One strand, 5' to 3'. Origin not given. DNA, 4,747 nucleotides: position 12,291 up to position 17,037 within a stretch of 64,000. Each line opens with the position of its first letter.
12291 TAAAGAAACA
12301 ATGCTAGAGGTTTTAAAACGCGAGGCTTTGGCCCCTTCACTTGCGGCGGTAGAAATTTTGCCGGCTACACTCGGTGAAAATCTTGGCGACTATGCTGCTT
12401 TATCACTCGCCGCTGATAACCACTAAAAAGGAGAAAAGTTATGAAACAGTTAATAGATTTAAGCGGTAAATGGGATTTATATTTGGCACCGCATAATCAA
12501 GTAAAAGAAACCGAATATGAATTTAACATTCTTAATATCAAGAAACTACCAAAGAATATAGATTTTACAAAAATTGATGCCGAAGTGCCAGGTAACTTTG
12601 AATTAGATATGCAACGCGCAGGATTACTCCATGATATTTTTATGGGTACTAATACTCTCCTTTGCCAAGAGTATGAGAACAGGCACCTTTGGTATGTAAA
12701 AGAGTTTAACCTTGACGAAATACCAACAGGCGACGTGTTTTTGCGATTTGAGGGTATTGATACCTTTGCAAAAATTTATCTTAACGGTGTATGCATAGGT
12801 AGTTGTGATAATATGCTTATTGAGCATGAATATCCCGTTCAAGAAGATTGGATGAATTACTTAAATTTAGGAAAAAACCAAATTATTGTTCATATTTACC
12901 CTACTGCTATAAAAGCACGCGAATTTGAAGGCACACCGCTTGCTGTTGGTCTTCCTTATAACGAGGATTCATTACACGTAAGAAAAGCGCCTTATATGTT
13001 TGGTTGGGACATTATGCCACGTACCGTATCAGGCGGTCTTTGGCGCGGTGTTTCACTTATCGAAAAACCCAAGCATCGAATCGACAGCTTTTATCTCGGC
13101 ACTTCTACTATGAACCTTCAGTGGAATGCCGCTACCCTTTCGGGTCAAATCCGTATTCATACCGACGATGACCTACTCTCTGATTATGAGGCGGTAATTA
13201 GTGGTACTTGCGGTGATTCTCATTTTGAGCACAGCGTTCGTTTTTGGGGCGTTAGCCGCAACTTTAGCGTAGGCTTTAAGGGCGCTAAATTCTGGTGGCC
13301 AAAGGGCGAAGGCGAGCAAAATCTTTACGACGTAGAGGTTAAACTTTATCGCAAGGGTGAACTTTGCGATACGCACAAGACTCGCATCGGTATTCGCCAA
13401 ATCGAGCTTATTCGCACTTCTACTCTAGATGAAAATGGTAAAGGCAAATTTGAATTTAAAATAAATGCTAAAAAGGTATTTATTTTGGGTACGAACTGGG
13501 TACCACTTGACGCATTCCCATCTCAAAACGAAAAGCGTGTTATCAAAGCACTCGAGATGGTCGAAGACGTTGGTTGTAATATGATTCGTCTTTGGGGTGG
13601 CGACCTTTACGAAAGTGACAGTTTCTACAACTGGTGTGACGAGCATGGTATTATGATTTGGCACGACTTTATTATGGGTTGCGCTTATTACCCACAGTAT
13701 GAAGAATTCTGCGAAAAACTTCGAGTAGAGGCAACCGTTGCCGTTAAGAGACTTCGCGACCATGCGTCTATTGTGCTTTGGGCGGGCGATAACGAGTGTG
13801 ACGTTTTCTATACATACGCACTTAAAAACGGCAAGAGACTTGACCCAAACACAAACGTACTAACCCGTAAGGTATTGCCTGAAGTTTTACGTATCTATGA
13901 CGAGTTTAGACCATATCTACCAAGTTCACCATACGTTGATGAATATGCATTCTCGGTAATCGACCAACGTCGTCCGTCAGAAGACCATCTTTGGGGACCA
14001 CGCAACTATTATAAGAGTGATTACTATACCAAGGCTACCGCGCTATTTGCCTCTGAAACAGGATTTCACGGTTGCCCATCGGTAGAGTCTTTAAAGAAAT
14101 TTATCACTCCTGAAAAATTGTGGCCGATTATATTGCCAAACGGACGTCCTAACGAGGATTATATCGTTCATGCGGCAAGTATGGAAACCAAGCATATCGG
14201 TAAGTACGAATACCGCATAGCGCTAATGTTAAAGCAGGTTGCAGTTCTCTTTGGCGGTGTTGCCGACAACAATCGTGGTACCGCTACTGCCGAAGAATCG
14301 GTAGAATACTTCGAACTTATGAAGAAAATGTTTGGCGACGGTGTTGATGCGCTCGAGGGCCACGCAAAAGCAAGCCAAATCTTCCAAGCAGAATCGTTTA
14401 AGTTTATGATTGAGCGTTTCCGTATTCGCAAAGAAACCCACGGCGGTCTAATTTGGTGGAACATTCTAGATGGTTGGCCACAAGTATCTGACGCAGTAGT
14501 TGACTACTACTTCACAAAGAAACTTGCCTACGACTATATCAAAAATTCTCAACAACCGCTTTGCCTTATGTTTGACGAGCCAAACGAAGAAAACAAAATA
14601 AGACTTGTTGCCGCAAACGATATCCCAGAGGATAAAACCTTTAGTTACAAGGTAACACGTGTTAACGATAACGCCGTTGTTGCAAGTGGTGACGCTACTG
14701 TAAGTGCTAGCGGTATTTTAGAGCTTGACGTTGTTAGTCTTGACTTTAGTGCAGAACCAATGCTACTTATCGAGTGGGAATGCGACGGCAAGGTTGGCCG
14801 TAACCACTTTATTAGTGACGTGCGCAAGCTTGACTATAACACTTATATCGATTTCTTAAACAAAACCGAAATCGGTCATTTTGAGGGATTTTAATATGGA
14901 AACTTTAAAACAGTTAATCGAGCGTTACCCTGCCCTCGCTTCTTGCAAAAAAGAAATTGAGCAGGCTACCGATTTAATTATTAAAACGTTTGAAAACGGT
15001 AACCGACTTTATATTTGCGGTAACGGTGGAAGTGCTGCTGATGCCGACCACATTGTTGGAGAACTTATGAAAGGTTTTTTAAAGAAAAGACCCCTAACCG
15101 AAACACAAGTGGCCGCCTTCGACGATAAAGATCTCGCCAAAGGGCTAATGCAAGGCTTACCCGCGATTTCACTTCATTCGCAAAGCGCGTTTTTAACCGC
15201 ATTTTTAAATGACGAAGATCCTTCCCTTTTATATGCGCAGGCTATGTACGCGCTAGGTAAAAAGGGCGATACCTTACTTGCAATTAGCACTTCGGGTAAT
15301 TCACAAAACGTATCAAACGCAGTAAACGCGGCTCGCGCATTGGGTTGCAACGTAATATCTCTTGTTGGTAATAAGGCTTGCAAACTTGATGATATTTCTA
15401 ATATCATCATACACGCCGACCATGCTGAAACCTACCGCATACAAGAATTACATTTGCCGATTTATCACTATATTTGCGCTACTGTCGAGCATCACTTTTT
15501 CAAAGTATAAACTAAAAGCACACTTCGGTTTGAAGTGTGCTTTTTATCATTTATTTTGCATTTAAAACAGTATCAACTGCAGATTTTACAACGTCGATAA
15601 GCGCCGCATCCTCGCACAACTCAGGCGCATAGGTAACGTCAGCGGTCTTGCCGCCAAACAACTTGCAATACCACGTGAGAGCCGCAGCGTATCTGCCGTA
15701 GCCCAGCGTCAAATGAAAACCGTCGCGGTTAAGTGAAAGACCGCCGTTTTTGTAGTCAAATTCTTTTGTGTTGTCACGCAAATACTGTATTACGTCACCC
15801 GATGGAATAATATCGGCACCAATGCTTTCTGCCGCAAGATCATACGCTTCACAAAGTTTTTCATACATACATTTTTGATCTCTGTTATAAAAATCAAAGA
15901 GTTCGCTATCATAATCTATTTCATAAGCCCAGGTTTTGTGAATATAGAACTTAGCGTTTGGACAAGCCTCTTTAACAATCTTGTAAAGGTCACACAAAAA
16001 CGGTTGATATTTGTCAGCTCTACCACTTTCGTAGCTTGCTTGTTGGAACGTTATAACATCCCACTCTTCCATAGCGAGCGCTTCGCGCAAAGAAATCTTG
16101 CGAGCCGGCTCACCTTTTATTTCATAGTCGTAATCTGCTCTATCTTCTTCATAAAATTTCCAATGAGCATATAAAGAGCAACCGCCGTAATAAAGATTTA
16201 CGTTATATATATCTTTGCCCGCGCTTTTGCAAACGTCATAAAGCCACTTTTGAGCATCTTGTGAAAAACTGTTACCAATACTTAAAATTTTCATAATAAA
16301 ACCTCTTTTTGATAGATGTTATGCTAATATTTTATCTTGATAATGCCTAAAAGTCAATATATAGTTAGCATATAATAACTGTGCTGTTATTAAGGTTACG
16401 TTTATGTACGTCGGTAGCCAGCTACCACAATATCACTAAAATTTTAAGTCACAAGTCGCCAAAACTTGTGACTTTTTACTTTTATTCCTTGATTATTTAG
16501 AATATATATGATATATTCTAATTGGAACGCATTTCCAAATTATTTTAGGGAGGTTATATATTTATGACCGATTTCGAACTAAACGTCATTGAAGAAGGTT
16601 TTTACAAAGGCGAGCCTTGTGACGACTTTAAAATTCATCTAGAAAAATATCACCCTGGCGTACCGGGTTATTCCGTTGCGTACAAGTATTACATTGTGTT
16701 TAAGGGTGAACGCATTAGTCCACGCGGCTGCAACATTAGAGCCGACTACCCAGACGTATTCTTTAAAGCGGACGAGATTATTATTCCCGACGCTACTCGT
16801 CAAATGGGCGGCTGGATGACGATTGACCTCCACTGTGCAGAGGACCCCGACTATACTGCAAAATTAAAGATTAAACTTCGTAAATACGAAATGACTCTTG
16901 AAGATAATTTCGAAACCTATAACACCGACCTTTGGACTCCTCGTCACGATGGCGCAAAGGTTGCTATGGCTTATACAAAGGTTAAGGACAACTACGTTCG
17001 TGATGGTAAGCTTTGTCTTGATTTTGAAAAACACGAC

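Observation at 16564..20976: Four tandem, exactly equal-length, signal-peptide-free GH16-like paralogs with a novel N-terminal domain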

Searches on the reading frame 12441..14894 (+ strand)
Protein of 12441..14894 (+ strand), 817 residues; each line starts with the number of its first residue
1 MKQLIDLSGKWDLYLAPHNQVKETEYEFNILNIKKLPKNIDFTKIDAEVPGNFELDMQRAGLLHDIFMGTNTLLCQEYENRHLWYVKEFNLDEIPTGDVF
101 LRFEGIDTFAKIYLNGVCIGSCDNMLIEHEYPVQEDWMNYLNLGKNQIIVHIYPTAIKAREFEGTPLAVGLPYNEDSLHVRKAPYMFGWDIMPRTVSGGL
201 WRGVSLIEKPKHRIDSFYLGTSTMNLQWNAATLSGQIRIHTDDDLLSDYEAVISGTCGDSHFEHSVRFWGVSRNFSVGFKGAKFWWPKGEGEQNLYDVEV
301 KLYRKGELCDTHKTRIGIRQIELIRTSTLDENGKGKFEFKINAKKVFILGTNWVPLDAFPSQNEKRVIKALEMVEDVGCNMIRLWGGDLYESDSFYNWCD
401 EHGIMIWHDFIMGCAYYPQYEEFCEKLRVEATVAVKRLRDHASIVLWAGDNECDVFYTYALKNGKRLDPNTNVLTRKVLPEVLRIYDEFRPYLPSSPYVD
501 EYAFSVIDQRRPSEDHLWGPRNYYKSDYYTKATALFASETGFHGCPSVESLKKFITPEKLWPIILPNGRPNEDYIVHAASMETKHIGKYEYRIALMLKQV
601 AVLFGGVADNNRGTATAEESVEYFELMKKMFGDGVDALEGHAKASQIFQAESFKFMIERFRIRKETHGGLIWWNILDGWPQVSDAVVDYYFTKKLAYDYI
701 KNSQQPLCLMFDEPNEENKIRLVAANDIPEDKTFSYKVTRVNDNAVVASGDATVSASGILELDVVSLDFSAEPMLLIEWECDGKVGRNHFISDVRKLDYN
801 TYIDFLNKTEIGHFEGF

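Call 7: search_protein_families(library=pfam, proteins=[window:12441-14894:+], max_evalue=0.001)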
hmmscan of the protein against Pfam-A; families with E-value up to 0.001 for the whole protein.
window:12441-14894:+ (817 aa): 3 families
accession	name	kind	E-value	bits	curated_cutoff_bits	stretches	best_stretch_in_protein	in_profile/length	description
PF22666.2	Glyco_hydro_2_N2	-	3.8e-31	108.8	27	1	44-202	11-167/167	Glycosyl hydrolase 2 galactose-binding domain-like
PF00703.27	Glyco_hydro_2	-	1.5e-08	35.9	23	1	276-319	69-109/109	Glycosyl hydrolases family 2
PF02837.24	Glyco_hydro_2_N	-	2.2e-07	31.4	28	1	48-152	35-133/169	Glycosyl hydrolases family 2, sugar binding domain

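Call 44: search_solved_structures(query=window:12441-14891:+, max_evalue=1e-10)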
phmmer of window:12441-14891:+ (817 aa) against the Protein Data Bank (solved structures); distinct sequences matched with E-value up to 1e-10: 20.
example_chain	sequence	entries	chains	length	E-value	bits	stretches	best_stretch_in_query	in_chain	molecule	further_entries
9nfe_A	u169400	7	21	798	2.6e-137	462.9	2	44-607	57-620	Glycoside hydrolase family 2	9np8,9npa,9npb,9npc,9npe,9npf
9np9_A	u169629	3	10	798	5.9e-137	461.7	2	44-607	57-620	Glycoside hydrolase family 2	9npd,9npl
9npn_A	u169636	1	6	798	1.5e-136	460.4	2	44-607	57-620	Glycoside hydrolase family 2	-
5n6u_A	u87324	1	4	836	1.3e-87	298.5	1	46-561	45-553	Beta-mannosidase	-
6bye_A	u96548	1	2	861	2.5e-62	214.8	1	45-562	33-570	Beta-mannosidase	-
6byc_A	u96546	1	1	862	2.5e-62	214.8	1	45-562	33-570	Beta-mannosidase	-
6byi_A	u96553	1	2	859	1.5e-61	212.2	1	45-562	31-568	Beta-mannosidase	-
6byg_A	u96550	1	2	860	1.6e-61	212.1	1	45-561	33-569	Beta-mannosidase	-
2vjx_A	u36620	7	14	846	4.3e-61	210.7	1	46-559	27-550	BETA-MANNOSIDASE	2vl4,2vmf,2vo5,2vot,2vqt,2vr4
2je8_A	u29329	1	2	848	4.3e-61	210.7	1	46-559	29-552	BETA-MANNOSIDASE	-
7op6_A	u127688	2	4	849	4.3e-61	210.7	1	46-559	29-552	Beta-mannosidase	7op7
2wbk_A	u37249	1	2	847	9.8e-61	209.6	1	46-559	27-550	BETA-MANNOSIDASE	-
2vqu_A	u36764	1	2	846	2.2e-59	205.1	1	46-559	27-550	BETA-MANNOSIDASE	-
6ddt_A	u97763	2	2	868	8.2e-46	160.2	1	44-554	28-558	Beta-mannosidase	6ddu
4cvu_A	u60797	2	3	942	5.4e-28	101.3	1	46-560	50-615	BETA-MANNOSIDASE | BETA-MANNOSIDASE GH2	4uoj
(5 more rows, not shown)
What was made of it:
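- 8946..15510 (+): Upstream sugar operon: HAD phosphatase, MFS transporter, cytidine-type deaminase, ROK kinase, GH2 beta-mannosidase-like enzyme (no signal peptide) and a SIS isomerase. A possible functional partner, not proven. Calls 7, 44 (GH2: 9nfe E 3e-137, beta-mannosidases 5n6u and 2vjx), 48.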

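Call 48: search_protein_families(library=ncbifam, proteins=[window:12441-14891:+], max_evalue=0.00001)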
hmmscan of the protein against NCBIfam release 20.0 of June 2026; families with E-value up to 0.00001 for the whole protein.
window:12441-14891:+ (817 aa): 8 families
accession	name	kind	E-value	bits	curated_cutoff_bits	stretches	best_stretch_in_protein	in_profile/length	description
NF052611.1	beta_gal_Bga2A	equivalog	1.8e-14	52.7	999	1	199-407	200-397/1007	beta-galactosidase, LacZ type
NF041463.1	GalB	equivalog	9.5e-13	46.8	900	1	277-458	309-484/869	beta-galactosidase GalB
NF041462.1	GalA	equivalog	1e-11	43.7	900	1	292-452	262-404/763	beta-galactosidase GalA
NF007666.0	PRK10340.1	equivalog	9.2e-11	40.3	1284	1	197-454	194-451/1030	beta-galactosidase subunit alpha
NF007538.0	PRK10150.1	equivalog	1.2e-10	40.3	544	1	83-407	67-356/607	beta-glucuronidase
NF049877.1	GlucurArabfur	equivalog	2e-09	35.6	1800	0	292-456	616-773/1400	beta-d-glucuronidase/beta-L-arabinofuranosidase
NF050095.1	BetGlucuronLacZ4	equivalog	1.1e-06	27.1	950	0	273-452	234-407/666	beta-glucuronidase LacZ4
NF007074.0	PRK09525.1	subfamily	1.3e-06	26.4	1221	0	199-453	208-463/1027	beta-galactosidase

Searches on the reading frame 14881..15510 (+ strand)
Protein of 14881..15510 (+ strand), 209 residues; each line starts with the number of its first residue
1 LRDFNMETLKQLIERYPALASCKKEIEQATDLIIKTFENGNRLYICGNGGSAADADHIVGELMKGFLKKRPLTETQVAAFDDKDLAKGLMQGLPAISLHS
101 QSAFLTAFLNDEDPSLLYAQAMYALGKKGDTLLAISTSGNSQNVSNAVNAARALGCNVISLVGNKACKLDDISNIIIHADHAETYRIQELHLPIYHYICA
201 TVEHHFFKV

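Call 7: search_protein_families(library=pfam, proteins=[window:14881-15510:+], max_evalue=0.001)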
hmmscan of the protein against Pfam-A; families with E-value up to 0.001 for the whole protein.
window:14881-15510:+ (209 aa): 2 families
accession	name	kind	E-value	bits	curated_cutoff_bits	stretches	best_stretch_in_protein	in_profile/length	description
PF13580.11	SIS_2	-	3.4e-22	79.4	27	2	20-83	15-77/138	SIS domain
PF01380.27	SIS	-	0.00017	21.9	25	1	123-184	48-109/131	SIS domain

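Call 48: search_protein_families(library=ncbifam, proteins=[window:14881-15507:+], max_evalue=0.00001)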
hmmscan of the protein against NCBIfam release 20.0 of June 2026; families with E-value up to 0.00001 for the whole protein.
window:14881-15507:+ (209 aa): 14 families
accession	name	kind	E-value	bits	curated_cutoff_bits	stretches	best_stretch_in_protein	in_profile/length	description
TIGR00441.1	gmhA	equivalog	2e-38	131.8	209.45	2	91-203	42-154/154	D-sedoheptulose 7-phosphate isomerase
NF010546.0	PRK13936.1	equivalog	2.8e-38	131.7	276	2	92-207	75-193/197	phosphoheptose isomerase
NF010547.0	PRK13938.1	equivalog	6.2e-32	110.8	320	1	30-207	35-192/196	D-sedoheptulose 7-phosphate isomerase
NF001628.0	PRK00414.1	equivalog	5.9e-30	104.3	265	2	91-205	75-189/192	D-sedoheptulose 7-phosphate isomerase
NF008138.0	PRK10886.1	equivalog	2.9e-25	89.1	352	2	92-207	73-191/196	DnaA initiator-associating protein DiaA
NF003915.0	PRK05441.1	subfamily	5.7e-09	35.4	168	0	102-179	104-182/300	N-acetylmuramic acid 6-phosphate etherase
NF009222.0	PRK12570.1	subfamily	2.2e-08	33.3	255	0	101-178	110-188/307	N-acetylmuramic acid 6-phosphate etherase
TIGR00274.1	TIGR00274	equivalog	2.8e-08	33.2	302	0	128-177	126-175/291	N-acetylmuramic acid 6-phosphate etherase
TIGR03127.2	RuMP_HxlB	equivalog_domain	9.4e-08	32.1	160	1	127-185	71-129/178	6-phospho-3-hexuloisomerase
NF002805.0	PRK02947.1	subfamily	2.3e-07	30.3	135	1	19-165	18-144/247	sugar isomerase domain-containing protein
NF041755.1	RuMP_HxlAB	equivalog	6.7e-07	28.6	500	1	127-187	287-347/391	bifunctional 3-hexulose-6-phosphate synthase/6-phospho-3-hexuloisomerase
NF010701.0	PRK14101.1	equivalog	1e-06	27.3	920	1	119-186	505-572/638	bifunctional transcriptional regulator/glucokinase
NF008458.0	PRK11337.1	equivalog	2.9e-06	26.5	378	0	124-184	184-244/293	MurR/RpiR family transcriptional regulator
NF040776.2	AlsR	equivalog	6.5e-06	25.3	400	0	124-184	172-232/279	transcriptional repressor AlsR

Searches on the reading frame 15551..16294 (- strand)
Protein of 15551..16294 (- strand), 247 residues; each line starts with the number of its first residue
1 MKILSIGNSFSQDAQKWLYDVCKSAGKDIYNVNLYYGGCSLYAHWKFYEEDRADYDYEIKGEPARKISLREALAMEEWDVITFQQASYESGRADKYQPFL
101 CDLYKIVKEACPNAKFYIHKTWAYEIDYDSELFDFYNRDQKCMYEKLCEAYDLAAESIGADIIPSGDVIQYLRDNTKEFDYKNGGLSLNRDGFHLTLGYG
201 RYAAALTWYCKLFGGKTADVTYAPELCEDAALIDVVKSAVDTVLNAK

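Call 7: search_protein_families(library=pfam, proteins=[window:15551-16294:-], max_evalue=0.001)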
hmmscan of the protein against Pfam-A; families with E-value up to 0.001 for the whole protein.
window:15551-16294:- (247 aa): 1 family
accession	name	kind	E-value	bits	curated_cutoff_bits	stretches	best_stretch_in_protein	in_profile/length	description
PF16227.11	DUF4886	-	2.3e-66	223.7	26.7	1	2-237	1-236/242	Domain of unknown function (DUF4886)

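Call 48: search_protein_families(library=ncbifam, proteins=[window:15551-16294:-], max_evalue=0.00001)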
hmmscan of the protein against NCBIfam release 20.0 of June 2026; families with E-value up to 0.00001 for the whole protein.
window:15551-16294:- (247 aa): 0 families

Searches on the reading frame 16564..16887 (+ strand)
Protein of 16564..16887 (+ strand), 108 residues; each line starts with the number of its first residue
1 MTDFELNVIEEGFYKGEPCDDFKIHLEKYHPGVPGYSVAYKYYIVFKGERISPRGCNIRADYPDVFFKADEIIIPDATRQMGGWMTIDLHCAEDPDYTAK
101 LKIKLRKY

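Call 32: predict_structure(alignment_id=A2)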
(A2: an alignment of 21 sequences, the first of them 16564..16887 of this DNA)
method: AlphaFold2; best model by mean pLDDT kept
length: 108 residues; sequences in the alignment: 21
mean_pLDDT: 92.8   pTM: 0.84
mean pLDDT of the five models: 92.8, 92.5, 91.8, 91.5, 91.2
residues with pLDDT >= 90: 89; 70-90: 18; 50-70: 1; < 50: 0
segments of 3 or more residues with pLDDT < 50: none
pLDDT, mean of each block of 10 residues (from residue 1): 90 95 95 94 94 89 92 95 95 90 92
secondary structure, 60 per line:
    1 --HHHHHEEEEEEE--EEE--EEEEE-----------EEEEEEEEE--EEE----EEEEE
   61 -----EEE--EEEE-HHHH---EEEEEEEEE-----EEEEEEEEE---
elements in order: H3-7 E8-14 E17-19 E22-26 E38-46 E49-51 E56-60 E66-68 E71-74 H76-79 E83-91 E97-105

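Call 35: fold_search(model_id=the predicted structure, library=pdb)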
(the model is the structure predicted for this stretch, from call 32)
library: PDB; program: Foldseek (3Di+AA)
matches with E <= 10: 854; with E <= 0.001: 0
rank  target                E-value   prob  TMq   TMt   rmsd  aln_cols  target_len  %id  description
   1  5xwu_B                8.3e-02  0.94  0.43  0.16   5.0        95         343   12  Crystal structure of PTPdelta Ig1-Ig3 in complex with SALM2 LRR-Ig (released 2018-06-06)
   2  9ll4_A                9.3e-02  0.96  0.50  0.50   5.4       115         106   15  Crystal structure of the Helicobacter pylori copper resistance determinant CrdA in complex with silver ions in space g (released 2025-11-19)
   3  5ope                  1.1e-01  0.80  0.44  0.15  17.5       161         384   10  Robo1 Ig1-4 crystals form 2 (released 2018-01-17)
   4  3j9f_9                1.7e-01  0.93  0.48  0.54   3.9        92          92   11  Poliovirus complexed with soluble, deglycosylated poliovirus receptor (Pvr) at 4 degrees C (released 2015-02-11)
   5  5e5r_B                1.8e-01  0.91  0.49  0.32   4.8       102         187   12  Crystal structure of the complex between Carbonic anhydrase-like domain of PTPRG and Immunoglobulin domains 2-3 of CNT (released 2016-08-31)
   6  5k6x_A                1.8e-01  0.77  0.46  0.16  13.7       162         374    6  Sidekick-2 immunoglobulin domains 1-4, crystal form 1 (released 2016-09-28)
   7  5k6y_A                1.8e-01  0.75  0.44  0.16  16.9       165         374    6  Sidekick-2 immunoglobulin domains 1-4, crystal form 2 (released 2016-09-28)
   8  5v52_A                1.9e-01  0.97  0.52  0.54   3.8       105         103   12  Structure of TIGIT bound to nectin-2 (CD112) (released 2017-05-24)
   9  1gl4_B                2.1e-01  0.97  0.53  0.62   3.5        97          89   11  Nidogen-1 G2/Perlecan IG3 Complex (released 2001-11-28)
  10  2pkd_B                2.1e-01  0.35  0.31  0.31  13.2       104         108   13  Crystal structure of CD84: Insite into SLAM family function (released 2007-06-26)
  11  5k6y_B                2.2e-01  0.69  0.44  0.16  16.9       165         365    6  Sidekick-2 immunoglobulin domains 1-4, crystal form 2 (released 2016-09-28)
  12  6le0_C                2.2e-01  0.10  0.20  0.13  14.1       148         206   11  A nonspecific heme-binding cyclase catalyzes [4 + 2] cycloaddition during neoabyssomicin biosynthesis (released 2020-11-25)
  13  5e5r_D                2.3e-01  0.72  0.46  0.29  10.9       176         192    7  Crystal structure of the complex between Carbonic anhydrase-like domain of PTPRG and Immunoglobulin domains 2-3 of CNT (released 2016-08-31)
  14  5o5g                  2.3e-01  0.63  0.42  0.15  16.8       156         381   10  Robo1 Ig1 to 4 crystal form 1 (released 2018-01-17)
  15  6sdb_C                2.5e-01  0.84  0.45  0.49   4.5       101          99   13  Chimeric titin Z1Z2 functionalized with a KLER exogenous peptide from decorin (released 2019-09-18)
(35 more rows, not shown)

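Call 40: search_protein_representatives(alignment_id=A2)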
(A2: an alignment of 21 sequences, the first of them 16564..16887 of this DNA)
Query: 21 sequences, 108 profile positions. Proteins with E-value up to 0.001 (for the whole library): 94; up to 1e-10: 32; up to 1e-30: 3. The best 94 are listed.
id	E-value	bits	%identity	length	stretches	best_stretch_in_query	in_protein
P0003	4.8e-42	158.4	-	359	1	1-108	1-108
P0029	6.7e-42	158.0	-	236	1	1-108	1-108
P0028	1.2e-33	131.4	-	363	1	5-108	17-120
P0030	1.6e-28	114.9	-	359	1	6-108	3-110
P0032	1.5e-26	108.6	-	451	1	3-108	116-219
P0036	4.4e-25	103.9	-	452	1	11-108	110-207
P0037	8.7e-25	102.9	-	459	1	20-108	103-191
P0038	1.4e-21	92.6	-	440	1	7-108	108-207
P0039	1.5e-21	92.4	-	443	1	9-108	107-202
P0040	2.4e-20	88.6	-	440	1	17-108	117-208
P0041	4.2e-20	87.8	-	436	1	5-108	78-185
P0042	4.5e-20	87.7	-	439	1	10-108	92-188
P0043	7.0e-20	87.1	-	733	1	11-108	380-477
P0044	7.0e-18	80.7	-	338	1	22-108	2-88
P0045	3.9e-17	78.3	-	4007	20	53-95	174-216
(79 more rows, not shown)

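Call 53: search_solved_structures(query=A2, max_evalue=10)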
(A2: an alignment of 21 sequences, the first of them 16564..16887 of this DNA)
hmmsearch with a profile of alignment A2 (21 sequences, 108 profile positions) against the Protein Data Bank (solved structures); distinct sequences matched with E-value up to 10: 4.
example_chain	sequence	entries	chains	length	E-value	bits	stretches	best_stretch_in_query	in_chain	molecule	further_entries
9g6k_LT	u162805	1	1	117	0.86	12.8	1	16-45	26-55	Putative 50S ribosomal protein L33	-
9i05_Aw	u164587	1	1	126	0.98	12.6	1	16-45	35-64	Putative 50S ribosomal protein L33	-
2h3x_C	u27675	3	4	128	1.5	12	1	7-93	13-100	Azurin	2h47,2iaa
30ff_DJ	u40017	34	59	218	1.7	11.8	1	9-42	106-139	Transcription initiation factor TFIID subunit 10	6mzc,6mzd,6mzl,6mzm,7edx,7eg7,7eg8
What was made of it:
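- On Carbohydrate-binding module (for the N-terminal domain): No PDB sequence hit (call 53).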
